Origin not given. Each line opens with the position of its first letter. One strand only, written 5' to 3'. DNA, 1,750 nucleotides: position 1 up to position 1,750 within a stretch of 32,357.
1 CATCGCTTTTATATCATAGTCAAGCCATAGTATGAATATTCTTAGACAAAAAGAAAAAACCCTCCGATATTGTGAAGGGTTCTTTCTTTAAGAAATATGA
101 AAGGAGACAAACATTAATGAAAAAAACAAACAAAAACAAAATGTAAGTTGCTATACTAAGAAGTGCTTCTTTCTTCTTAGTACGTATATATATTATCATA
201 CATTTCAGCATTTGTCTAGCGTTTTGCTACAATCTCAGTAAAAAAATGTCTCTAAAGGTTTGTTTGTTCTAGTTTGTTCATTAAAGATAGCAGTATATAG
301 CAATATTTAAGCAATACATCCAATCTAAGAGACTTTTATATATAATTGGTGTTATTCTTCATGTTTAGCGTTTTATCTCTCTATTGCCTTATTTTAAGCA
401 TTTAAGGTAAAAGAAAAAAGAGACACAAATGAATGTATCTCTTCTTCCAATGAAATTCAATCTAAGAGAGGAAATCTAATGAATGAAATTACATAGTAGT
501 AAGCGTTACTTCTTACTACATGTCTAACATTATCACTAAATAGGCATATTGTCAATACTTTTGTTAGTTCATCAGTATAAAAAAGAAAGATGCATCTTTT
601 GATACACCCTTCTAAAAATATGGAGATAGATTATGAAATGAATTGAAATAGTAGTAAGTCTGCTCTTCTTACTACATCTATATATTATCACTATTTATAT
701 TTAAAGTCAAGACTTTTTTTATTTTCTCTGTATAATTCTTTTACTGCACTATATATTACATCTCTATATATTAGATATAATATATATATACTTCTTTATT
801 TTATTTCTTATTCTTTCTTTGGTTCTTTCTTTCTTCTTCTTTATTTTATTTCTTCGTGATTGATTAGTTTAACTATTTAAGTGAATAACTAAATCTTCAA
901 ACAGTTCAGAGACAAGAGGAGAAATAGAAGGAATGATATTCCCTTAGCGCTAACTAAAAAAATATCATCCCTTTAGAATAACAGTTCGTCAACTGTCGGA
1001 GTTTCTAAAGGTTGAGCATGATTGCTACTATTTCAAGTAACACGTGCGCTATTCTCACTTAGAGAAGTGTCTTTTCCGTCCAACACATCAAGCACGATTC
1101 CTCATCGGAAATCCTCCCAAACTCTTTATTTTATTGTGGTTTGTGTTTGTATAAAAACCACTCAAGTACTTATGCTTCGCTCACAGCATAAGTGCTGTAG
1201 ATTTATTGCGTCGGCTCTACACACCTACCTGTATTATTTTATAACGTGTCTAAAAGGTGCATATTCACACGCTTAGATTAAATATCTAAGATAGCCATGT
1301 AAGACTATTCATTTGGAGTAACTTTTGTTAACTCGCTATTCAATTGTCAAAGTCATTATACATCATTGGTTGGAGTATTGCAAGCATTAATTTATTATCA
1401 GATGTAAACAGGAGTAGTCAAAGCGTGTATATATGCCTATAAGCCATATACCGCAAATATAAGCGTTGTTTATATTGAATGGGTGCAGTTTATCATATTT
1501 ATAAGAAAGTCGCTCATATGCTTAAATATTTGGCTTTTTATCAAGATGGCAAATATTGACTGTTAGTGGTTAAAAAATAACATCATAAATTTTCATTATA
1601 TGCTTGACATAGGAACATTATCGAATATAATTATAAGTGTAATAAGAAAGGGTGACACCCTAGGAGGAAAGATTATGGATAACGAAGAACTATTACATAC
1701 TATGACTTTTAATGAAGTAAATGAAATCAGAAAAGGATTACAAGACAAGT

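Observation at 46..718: Three tandem paralogous promoter / 5'-hairpin / CU-rich core / terminator units: a candidate phage small-RNA family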

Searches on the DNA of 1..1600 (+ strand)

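Call 5: search_dna_similar(query=window:1-1500:+, collection=phages, mode=near, max_rows=40)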
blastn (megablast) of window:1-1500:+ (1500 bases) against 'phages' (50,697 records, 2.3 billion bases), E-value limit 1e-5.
No match.

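Call 7: search_dna_similar(query=window:1-1500:+, collection=phages, mode=distant, max_rows=30)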
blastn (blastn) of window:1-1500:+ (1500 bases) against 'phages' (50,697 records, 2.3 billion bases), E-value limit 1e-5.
No match.

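Call 57: search_rna_families(source=window, start=1, end=1600, threshold=evalue, max_evalue=10, show_alignments=3)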
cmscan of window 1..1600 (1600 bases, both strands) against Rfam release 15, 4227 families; matches with E-value up to 10: 19.
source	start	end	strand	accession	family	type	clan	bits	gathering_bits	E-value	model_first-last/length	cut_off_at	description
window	921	973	-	RF04343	Plastid-psbA-2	Cis-reg;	CL00153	25.9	55.8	0.031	1-60/60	no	Plastid-psbA-2 3UTR RNA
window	36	87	-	RF01096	PK-HAV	Cis-reg;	-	23.6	50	4.5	1-56/56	no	HepA virus 3'-terminal pseudoknot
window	893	975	-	RF01467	rli36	Gene; sRNA;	-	23.5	50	0.37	1-84/84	no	Listeria sRNA rli36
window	139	205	-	RF00570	SNORD64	Gene; snRNA; snoRNA; CD-box;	CL00069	22.7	40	0.21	1-67/67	no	Small Nucleolar RNA SNORD64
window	49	118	-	RF02064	STnc370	Gene; sRNA;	-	21.5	54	8.6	1-71/71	no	Enterobacterial sRNA STnc370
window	120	189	+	RF00112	CyaR_RyeE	Gene; sRNA;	-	20.7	47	0.92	1-85/85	no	CyaR/Rye RNA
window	893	1011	+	RF02921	RT-14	Gene; sRNA;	-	19.8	48.1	8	1-144/144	no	RT-14 RNA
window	49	91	-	RF04157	MIR9486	Gene; miRNA;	-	19.5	100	0.8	1-119/119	no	MIR9486 microRNA precursor family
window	1320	1371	-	RF00281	SNORD47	Gene; snRNA; snoRNA; CD-box;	-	19.1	50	2.1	1-77/77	no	Small nucleolar RNA SNORD47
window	51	118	-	RF01859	Phe_leader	Cis-reg; leader;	-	18.3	55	5.7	1-125/125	no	Phenylalanine leader peptide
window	1098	1202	+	RF01504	Afu_254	Gene; sRNA;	-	18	60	5.3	1-158/158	no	A. fumigatus sRNA Afu_254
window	407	445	-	RF00489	ctRNA_p42d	Gene; antisense;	-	17.8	50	1.4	1-46/46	no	ctRNA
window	49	95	-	RF02578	tsr25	Gene; sRNA;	-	17.7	63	0.58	135-181/181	no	S. aureus tsr25 small RNA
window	409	457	-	RF02436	SpF43_sRNA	Gene; sRNA;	-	17.4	70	3.8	1-99/99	no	Streptococcus sRNA SpF43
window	848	925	+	RF01202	sn2991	Gene; snRNA; snoRNA; CD-box;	-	17.3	60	8.2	1-98/98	no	Small nucleolar RNA sn2991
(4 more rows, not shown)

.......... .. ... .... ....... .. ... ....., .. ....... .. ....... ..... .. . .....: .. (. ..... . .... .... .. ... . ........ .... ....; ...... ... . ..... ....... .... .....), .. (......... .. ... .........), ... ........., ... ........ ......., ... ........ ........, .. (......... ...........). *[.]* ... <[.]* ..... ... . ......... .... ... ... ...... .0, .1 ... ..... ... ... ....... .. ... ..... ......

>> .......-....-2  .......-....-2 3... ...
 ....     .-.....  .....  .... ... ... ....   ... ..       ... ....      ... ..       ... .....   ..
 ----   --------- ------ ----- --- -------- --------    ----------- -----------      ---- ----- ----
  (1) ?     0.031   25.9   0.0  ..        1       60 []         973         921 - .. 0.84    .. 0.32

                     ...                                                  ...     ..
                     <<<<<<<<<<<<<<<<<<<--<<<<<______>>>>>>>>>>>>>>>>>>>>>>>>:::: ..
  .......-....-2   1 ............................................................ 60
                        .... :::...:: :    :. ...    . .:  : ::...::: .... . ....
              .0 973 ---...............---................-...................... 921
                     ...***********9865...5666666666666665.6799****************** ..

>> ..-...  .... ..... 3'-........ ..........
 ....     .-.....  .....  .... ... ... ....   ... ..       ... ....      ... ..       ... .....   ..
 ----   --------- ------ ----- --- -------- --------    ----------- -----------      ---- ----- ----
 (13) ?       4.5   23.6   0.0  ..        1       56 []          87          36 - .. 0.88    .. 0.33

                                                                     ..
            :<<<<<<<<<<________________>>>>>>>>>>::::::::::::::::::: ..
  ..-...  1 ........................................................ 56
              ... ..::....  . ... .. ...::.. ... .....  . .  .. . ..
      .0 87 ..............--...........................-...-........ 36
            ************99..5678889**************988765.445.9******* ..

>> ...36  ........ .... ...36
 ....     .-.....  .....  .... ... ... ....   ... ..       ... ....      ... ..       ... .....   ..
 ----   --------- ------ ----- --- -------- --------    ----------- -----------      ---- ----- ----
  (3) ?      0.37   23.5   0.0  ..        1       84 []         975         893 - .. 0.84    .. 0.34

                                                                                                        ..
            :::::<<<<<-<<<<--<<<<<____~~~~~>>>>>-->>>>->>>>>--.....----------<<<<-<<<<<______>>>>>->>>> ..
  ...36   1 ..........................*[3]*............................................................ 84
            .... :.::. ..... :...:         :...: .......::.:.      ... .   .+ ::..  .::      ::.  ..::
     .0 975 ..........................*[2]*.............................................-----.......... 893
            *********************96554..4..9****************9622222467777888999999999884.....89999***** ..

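Call 95: search_dna_similar(query=window:1-1500:+, collection=plasmids, mode=distant, max_rows=10)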
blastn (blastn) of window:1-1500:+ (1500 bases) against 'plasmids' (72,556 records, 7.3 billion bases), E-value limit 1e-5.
No match.
